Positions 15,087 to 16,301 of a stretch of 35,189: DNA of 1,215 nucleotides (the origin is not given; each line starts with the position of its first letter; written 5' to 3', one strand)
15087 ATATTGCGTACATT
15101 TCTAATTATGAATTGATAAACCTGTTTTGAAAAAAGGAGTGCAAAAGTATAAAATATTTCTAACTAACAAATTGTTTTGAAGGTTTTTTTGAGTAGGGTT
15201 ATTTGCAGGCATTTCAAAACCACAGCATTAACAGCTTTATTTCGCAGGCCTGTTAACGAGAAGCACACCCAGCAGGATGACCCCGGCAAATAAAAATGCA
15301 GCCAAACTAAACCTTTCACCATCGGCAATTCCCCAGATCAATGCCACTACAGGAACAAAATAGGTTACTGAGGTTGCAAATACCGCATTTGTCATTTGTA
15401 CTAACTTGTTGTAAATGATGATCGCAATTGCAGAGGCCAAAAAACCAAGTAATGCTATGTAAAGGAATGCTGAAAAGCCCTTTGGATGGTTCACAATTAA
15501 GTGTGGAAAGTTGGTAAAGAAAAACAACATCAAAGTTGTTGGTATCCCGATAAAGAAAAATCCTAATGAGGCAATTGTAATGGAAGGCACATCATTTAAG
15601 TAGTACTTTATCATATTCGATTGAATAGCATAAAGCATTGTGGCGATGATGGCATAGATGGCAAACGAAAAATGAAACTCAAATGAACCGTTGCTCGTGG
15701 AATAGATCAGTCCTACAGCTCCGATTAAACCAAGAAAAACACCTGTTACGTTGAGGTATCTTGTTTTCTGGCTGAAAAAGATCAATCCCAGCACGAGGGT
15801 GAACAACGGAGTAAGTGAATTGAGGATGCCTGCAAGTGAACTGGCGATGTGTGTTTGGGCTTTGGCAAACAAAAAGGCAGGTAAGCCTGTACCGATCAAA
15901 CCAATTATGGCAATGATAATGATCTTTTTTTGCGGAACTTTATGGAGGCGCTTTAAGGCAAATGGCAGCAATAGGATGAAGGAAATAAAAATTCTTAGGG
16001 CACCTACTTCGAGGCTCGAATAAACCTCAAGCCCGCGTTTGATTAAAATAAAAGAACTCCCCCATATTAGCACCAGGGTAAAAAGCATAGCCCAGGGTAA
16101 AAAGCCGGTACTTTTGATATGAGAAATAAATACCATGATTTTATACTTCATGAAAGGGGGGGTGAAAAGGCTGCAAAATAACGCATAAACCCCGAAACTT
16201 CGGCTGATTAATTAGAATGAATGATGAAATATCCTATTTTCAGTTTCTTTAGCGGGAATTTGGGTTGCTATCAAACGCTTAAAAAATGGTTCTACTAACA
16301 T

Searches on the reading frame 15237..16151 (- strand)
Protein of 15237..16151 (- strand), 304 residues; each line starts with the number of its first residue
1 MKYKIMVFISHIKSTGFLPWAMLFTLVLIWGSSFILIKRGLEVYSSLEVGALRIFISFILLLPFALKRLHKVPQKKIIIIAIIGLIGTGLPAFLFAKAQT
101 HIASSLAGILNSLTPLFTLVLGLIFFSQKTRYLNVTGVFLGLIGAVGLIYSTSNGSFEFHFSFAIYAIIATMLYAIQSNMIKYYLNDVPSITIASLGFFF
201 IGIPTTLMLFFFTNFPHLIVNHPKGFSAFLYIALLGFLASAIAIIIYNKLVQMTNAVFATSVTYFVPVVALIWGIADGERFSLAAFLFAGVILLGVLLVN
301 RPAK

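Call 67: search_protein_families(library=pfam, proteins=[window:15237-16151:-], max_evalue=0.0001)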
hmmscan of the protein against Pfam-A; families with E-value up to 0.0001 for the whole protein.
window:15237-16151:- (304 aa): 1 family
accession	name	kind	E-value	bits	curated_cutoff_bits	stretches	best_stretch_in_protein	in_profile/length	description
PF00892.27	EamA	-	3.6e-37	128.1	28.2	2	22-149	6-134/135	EamA-like transporter family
